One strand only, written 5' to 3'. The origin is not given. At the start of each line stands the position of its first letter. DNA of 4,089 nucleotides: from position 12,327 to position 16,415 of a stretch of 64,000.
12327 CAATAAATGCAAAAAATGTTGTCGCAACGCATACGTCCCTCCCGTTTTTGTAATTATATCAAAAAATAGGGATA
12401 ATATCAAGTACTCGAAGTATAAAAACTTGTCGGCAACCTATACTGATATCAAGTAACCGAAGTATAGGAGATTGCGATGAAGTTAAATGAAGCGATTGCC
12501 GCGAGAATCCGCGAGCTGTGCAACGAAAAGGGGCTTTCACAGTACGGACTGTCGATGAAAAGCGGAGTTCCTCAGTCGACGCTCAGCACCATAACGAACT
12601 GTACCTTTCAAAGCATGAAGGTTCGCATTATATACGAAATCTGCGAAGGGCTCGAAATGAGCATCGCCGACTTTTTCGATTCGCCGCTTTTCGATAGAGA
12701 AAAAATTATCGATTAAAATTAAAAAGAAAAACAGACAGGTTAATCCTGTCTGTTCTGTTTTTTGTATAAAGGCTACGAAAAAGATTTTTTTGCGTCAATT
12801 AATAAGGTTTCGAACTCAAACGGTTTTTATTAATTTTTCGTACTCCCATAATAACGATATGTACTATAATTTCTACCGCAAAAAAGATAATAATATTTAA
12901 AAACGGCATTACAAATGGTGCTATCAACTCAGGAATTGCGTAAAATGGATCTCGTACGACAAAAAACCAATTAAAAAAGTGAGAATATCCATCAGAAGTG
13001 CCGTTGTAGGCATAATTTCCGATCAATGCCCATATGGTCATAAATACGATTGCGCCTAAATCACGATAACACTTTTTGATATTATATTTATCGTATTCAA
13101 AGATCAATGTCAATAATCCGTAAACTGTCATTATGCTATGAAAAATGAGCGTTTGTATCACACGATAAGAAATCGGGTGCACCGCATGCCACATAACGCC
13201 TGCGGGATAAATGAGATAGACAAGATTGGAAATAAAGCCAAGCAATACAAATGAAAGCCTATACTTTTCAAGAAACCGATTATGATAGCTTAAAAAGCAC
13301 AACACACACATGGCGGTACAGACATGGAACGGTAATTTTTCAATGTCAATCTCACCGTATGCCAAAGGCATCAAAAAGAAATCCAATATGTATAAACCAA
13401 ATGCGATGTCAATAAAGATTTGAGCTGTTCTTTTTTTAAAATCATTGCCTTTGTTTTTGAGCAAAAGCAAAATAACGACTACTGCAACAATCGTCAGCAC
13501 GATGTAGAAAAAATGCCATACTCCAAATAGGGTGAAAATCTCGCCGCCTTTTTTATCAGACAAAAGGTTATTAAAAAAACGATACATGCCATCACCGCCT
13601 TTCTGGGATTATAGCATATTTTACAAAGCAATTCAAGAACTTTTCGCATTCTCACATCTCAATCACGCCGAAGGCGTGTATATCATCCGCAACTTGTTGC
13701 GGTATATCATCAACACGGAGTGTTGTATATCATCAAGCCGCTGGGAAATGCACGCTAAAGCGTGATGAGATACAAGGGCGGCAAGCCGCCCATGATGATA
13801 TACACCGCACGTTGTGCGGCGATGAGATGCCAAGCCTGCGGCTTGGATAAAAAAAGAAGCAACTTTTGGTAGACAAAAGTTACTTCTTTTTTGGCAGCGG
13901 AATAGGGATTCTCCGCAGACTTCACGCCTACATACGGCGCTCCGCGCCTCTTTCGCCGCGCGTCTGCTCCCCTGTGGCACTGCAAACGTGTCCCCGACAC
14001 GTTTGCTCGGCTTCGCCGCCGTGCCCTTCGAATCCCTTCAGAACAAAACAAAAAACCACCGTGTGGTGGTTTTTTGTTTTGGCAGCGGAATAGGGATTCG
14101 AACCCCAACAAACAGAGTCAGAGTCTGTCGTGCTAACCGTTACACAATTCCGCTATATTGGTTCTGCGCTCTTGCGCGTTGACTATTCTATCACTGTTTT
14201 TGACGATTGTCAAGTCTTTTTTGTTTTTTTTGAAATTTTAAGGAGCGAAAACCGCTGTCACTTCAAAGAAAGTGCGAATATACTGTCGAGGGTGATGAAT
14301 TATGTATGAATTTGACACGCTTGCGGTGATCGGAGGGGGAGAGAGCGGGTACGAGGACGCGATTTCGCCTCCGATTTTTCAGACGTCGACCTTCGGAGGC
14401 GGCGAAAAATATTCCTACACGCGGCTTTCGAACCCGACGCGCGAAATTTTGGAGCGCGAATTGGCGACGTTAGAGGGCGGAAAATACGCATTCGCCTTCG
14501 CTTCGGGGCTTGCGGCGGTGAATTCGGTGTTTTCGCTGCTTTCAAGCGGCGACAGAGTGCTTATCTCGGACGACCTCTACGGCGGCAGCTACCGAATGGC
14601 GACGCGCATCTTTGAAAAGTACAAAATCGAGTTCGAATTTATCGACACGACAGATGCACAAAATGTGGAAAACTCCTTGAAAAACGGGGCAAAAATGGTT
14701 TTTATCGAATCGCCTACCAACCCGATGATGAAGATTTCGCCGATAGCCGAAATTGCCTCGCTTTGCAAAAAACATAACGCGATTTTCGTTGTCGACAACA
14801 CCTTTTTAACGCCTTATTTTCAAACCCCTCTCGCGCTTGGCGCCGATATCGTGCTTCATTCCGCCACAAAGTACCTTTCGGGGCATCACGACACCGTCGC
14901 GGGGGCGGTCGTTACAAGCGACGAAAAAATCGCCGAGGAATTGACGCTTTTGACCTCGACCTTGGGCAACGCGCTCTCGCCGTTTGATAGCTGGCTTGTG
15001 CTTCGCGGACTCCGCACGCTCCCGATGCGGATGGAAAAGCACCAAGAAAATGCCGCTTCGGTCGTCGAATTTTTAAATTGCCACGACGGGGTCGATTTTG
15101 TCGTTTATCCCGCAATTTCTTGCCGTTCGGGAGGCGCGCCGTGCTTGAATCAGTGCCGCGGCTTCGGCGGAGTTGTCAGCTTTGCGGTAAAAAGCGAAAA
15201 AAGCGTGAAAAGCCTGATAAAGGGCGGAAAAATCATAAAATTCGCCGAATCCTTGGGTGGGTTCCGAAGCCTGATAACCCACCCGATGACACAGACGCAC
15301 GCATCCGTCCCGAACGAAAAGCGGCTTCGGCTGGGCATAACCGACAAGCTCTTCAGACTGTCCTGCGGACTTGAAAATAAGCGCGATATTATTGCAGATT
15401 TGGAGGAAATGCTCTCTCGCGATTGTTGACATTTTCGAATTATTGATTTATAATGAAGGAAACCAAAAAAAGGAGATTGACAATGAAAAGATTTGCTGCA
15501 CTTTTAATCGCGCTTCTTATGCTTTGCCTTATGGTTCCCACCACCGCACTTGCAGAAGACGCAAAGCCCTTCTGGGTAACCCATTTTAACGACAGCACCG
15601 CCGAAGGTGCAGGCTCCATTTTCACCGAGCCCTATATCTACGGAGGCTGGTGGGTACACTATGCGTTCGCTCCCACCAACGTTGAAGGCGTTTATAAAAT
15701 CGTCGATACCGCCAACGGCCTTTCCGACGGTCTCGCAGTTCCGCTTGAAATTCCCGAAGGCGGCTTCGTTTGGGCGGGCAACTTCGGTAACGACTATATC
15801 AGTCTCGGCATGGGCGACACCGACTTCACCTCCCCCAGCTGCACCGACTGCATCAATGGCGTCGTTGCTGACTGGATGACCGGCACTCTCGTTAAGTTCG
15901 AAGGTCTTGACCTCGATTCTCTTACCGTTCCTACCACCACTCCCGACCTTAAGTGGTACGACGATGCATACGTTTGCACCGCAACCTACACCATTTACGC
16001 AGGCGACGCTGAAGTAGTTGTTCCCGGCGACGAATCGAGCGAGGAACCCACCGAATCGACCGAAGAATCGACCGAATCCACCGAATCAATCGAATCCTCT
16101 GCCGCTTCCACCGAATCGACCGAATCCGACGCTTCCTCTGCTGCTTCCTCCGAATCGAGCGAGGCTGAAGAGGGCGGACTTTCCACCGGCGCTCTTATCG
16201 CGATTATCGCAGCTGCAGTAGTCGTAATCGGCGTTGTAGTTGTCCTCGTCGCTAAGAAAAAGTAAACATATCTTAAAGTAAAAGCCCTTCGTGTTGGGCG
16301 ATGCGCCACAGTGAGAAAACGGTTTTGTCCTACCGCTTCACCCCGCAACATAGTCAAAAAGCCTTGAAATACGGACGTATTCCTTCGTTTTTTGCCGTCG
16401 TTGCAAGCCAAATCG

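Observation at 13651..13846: Array of seven variable-stem hairpins joined by a conserved 9-nt linker in mirror orientation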

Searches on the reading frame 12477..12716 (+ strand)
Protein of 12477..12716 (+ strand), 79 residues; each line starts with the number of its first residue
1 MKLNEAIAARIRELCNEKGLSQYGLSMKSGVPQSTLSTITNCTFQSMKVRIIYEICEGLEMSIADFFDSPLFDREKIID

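Call 15: search_protein_families(library=pfam, proteins=[window:12477-12716:+])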
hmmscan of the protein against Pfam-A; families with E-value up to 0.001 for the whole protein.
window:12477-12716:+ (79 aa): 2 families
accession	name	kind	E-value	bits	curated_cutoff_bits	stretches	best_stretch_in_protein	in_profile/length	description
PF13443.12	HTH_26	-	6.6e-09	36.3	22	1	10-68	1-59/63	Cro/C1-type HTH DNA-binding domain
PF01381.28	HTH_3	-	4.8e-05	23.7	23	1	11-41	1-31/55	Helix-turn-helix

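Call 105: search_protein_families(library=padloc, proteins=[window:12477-12716:+], max_evalue=0.01)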
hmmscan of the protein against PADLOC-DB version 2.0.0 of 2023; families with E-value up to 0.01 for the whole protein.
window:12477-12716:+ (79 aa): 3 families
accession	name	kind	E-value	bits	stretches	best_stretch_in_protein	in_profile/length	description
PDLC02926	HTH_VI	-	0.00046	18.4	1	9-64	4-58/92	-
PDLC03664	Control_protein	-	0.0026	16.2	1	9-40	16-47/74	control protein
PDLC03668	Control_protein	-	0.0028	16.1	1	10-68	12-69/79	control protein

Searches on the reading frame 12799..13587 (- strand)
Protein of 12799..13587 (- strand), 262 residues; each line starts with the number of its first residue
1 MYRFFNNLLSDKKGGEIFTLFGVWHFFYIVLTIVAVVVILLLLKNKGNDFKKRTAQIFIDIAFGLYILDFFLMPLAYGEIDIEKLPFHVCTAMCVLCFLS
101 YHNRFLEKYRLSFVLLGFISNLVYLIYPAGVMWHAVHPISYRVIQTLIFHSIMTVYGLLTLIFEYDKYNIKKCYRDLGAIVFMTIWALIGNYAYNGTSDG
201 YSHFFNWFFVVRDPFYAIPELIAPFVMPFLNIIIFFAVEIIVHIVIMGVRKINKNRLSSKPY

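Call 15: search_protein_families(library=pfam, proteins=[window:12799-13587:-])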
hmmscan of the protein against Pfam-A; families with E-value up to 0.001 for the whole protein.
window:12799-13587:- (262 aa): 1 family
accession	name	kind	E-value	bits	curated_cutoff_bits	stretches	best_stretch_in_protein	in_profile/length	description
PF14808.11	TMEM164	-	1.4e-09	38.2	25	1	20-245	1-214/217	TMEM164 family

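Call 16: find_encoding_contigs(protein=window:12799-13587:-, flank=4000, max_places=10)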
Protein window:12799-13587:- (262 aa): no gene with exactly this product is on record in the collection.

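Call 105: search_protein_families(library=padloc, proteins=[window:12799-13587:-], max_evalue=0.01)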
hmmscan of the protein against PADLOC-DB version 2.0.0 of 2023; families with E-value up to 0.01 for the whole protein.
window:12799-13587:- (262 aa): 0 families

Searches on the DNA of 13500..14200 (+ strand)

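Call 14: search_rna_families(source=window, start=13500, end=14200, threshold=evalue, max_evalue=10)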
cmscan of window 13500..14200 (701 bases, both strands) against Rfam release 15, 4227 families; matches with E-value up to 10: 22.
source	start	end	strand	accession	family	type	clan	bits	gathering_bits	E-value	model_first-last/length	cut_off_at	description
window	14083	14154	-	RF00005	tRNA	Gene; tRNA;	CL00001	60.3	29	1.6e-12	1-71/71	no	tRNA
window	13847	13891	-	RF04343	Plastid-psbA-2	Cis-reg;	CL00153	32.2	55.8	0.00032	1-60/60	no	Plastid-psbA-2 3UTR RNA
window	14045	14156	-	RF02435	SpF41_sRNA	Gene; sRNA;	-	26.4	52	0.073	1-105/105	no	Streptococcus sRNA SpF41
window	14016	14082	-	RF02351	psRNA14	Gene; sRNA;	-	26.2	60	0.042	1-84/84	no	Proteobacteria sRNA psRNA14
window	14042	14152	-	RF01772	rnk_pseudo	Cis-reg; leader;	-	25.6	55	0.047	1-108/108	no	Pseudomonas rnk leader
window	14043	14124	+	RF02351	psRNA14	Gene; sRNA;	-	23.1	60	0.22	1-84/84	no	Proteobacteria sRNA psRNA14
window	14046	14128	-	RF01859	Phe_leader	Cis-reg; leader;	-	20.3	55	0.88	1-125/125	no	Phenylalanine leader peptide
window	14050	14128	-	RF01394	isrK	Gene; sRNA;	-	19.5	50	0.078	1-77/77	no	isrK Hfq binding RNA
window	13850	13892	-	RF03912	mir-4659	Gene; miRNA;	-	19.3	92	0.53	17-57/73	no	mir-4659 microRNA precursor family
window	13836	13900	+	RF03912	mir-4659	Gene; miRNA;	-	18.9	92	0.66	1-73/73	no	mir-4659 microRNA precursor family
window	13853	13889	-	RF04214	MIR7526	Gene; miRNA;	-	18.3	110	0.78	1-113/113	no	MIR7526 microRNA precursor family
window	13975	14078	+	RF00106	RNAI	Gene; antisense;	-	17.6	47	1.1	1-102/102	no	RNAI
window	13848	13894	+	RF03714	MIR774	Gene; miRNA;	-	17.1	80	2.8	1-98/98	no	MIR774 microRNA precursor family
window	14011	14083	+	RF01772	rnk_pseudo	Cis-reg; leader;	-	16.5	55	4.5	1-108/108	no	Pseudomonas rnk leader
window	14053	14122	-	RF02236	asX2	Gene; sRNA;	-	16.3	70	1.6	1-87/87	no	Xanthomonas sRNA asX2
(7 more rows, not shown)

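Call 17: search_dna_similar(query=window:13600-13920:+, collection=phages, mode=distant, max_evalue=1)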
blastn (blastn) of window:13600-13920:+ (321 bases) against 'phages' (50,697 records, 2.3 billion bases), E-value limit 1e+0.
Records with a match: 1; places in all: 1; records where one place covers at least 80% of the query: 0.
Best place of each record, by identity: 80-90% 1.
By first word of the organism name: Methylophilales 1.
By host as written in the record: Methylophilales bacterium FZCC0133 1.
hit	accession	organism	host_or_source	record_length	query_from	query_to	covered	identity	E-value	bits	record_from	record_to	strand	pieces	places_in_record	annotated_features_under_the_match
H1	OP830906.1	Methylophilales phage MEP401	Methylophilales bacterium FZCC0133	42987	9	46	12%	84.2%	9e-2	43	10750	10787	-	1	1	calcineurin-like phosphoesterase domain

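Call 18: search_dna_similar(query=window:13600-13920:+, collection=plasmids, mode=distant, max_evalue=1)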
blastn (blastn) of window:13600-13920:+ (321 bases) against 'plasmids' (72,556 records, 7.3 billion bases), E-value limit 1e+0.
Records with a match: 6; places in all: 6; records where one place covers at least 80% of the query: 0.
Best place of each record, by identity: >=99% 1; 80-90% 5.
By first word of the organism name: Clostridium 3; Campylobacter 1; Bacillus 1; Citrobacter 1.
By predicted mobility (MOB-suite, as given by PLSDB): mobilizable 3; non-mobilizable 2; conjugative 1.
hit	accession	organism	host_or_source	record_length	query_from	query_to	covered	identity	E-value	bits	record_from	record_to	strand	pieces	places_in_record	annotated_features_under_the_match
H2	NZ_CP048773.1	Campylobacter jejuni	cell culture,duck meat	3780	2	45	14%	82.2%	3e-1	43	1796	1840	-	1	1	none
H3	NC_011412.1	Clostridium perfringens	-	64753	251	293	13%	81.4%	3e-1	43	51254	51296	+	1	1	none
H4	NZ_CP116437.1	Clostridium perfringens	Ruminant,Cell culture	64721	251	293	13%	81.4%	3e-1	43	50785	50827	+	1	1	none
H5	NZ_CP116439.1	Clostridium perfringens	Ruminant,Cell culture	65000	251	293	13%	81.4%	3e-1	43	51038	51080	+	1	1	none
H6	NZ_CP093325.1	Bacillus sp. N5-665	whole organism,peat soil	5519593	249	288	12%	82.5%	1e+0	42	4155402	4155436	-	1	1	none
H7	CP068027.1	Citrobacter freundii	female,Cerebro-Spinal Fluid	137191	182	203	7%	100.0%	1e+0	41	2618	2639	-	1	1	hypothetical protein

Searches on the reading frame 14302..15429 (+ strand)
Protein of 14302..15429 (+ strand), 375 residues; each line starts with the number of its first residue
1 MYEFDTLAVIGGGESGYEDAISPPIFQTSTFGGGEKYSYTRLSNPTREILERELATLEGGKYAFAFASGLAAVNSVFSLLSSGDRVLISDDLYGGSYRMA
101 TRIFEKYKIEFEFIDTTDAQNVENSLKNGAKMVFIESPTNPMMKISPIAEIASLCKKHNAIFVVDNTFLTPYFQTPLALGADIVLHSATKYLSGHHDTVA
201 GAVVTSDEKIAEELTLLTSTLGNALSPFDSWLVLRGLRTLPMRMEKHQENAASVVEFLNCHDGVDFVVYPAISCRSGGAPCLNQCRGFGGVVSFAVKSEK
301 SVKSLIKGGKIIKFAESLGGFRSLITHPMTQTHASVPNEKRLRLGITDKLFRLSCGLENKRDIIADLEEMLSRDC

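Call 15: search_protein_families(library=pfam, proteins=[window:14302-15429:+])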
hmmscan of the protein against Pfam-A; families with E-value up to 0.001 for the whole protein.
window:14302-15429:+ (375 aa): 3 families
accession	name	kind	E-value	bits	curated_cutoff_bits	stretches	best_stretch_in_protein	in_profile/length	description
PF01053.26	Cys_Met_Meta_PP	-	2.9e-129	431.4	27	1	6-371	2-380/381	Cys/Met metabolism PLP-dependent enzyme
PF00155.27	Aminotran_1_2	-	1.6e-09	37.8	19.7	1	63-176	68-196/361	Aminotransferase class I and II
PF00266.25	Aminotran_5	-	8.2e-05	22.2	21.5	1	80-192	85-203/371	Aminotransferase class-V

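Call 19: find_related_loci(query=window:14302-15429:+, collection=genome_contigs, flank=5000)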
Query window:14302-15429:+ (375 aa) in genome_contigs; peptide patterns used: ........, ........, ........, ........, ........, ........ (x = any residue, [..] = any of these).
296 stretches matched a pattern; 228 encode a relative of the query (tblastn E <= 1e-3); the best 80 are kept; 80 distinct loci.
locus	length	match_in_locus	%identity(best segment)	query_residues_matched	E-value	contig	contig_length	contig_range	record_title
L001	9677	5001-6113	73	1-371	0e+0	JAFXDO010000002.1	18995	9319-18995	MAG: Clostridia bacterium isolate RGIG6318 Sheep_Rectum-3__c29553, whole genome shotgun sequence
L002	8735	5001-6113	68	1-371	7e-177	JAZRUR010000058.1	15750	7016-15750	MAG: Eubacteriales bacterium isolate T1900045336_YK20190025.MAGScoT_cleanbin_000042 SGB_6607_k141_2384492, whole genome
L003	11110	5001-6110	71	1-371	7e-174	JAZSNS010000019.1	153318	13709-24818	MAG: Eubacteriales bacterium isolate T1900044550_TS20190016.MAGScoT_cleanbin_000028 SGB_216_k141_1480084, whole genome s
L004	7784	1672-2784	66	1-371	4e-170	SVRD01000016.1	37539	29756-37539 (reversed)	MAG: Oscillospiraceae bacterium isolate SIG634 NODE_5655_length_37539_cov_2.558270, whole genome shotgun sequence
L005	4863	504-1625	67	1-374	5e-170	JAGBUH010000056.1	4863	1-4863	MAG: Clostridia bacterium isolate RGIG9453 Yak_Cecum-3__c259138, whole genome shotgun sequence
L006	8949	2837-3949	64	1-371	8e-166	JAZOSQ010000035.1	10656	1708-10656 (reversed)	MAG: Eubacteriales bacterium isolate T1900045543_YK20190237.MAGScoT_cleanbin_000017 SGB_7832_k141_1069087, whole genome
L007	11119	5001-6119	64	1-374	6e-166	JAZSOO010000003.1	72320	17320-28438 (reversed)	MAG: Eubacteriales bacterium isolate T1900044549_TS20190015.MAGScoT_cleanbin_000010 SGB_184_k141_4056106, whole genome s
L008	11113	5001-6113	66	1-371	2e-165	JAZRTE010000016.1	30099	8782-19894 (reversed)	MAG: Eubacteriales bacterium isolate T1900045344_YK20190034.MAGScoT_cleanbin_000026 SGB_6686_k141_1064072, whole genome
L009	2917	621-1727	65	3-371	7e-174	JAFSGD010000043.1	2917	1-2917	MAG: Clostridia bacterium isolate RGIG3112 Goat_Rectum-6__c445385, whole genome shotgun sequence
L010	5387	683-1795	64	1-371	3e-166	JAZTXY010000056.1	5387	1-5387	MAG: Eubacteriales bacterium isolate T1900045328_YK20190017.MAGScoT_cleanbin_000040 SGB_6486_k141_118485, whole genome s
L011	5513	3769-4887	63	1-374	2e-165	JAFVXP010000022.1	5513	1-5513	MAG: Clostridia bacterium isolate RGIG5487 Sheep_Colon.Co__c606227, whole genome shotgun sequence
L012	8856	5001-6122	65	1-374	6e-168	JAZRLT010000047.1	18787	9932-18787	MAG: Eubacteriales bacterium isolate T1900045429_YK20190120.MAGScoT_cleanbin_000059 SGB_7090_k141_1774206, whole genome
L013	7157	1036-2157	63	1-374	6e-162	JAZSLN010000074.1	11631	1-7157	MAG: Eubacteriales bacterium isolate T1900044557_TS20190023.MAGScoT_cleanbin_000109 SGB_321_k141_647778, whole genome sh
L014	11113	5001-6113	61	1-371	1e-156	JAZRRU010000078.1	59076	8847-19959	MAG: Eubacteriales bacterium isolate T1900045352_YK20190042.MAGScoT_cleanbin_000052 SGB_6762_k141_2784687, whole genome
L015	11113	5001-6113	64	1-371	2e-162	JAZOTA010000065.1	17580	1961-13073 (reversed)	MAG: Eubacteriales bacterium isolate T1900045541_YK20190235.MAGScoT_cleanbin_000054 SGB_7811_k141_2875437, whole genome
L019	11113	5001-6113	64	1-371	3e-164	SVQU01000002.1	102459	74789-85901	MAG: Oscillospiraceae bacterium isolate SIG625 NODE_996_length_102459_cov_2.454179, whole genome shotgun sequence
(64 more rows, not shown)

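Call 49: search_protein_families(library=pfam, proteins=[L019:6866-8242:+, L019:9049-10794:-], max_evalue=0.01)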
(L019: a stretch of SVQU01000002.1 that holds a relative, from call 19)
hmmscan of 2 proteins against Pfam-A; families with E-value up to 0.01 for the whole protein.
L019:6866-8242:+ (458 aa): 3 families
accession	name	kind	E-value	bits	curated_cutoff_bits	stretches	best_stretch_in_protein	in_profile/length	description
PF00404.24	Dockerin_1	-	3.5e-12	46.7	22.9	1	392-446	1-55/57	Dockerin type I domain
PF08239.17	SH3_3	-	1.9e-11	44.4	27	1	259-308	1-52/54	Bacterial SH3 domain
PF13517.12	FG-GAP_3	-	0.0097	16.9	26.9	0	383-403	39-59/61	FG-GAP-like repeat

L019:9049-10794:- (581 aa): 1 family
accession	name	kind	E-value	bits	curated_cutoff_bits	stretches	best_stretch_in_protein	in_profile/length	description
PF00501.34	AMP-binding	-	1.9e-59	201.8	29.9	1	38-433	3-384/384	AMP-binding enzyme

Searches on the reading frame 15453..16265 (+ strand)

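Call 15: search_protein_families(library=pfam, proteins=[window:15453-16265:+])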
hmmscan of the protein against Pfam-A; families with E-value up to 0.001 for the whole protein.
window:15453-16265:+ (270 aa): 1 family
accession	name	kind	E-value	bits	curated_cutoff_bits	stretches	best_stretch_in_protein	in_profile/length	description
PF05808.16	Podoplanin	-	0.00015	22.5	30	1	201-269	57-129/135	Podoplanin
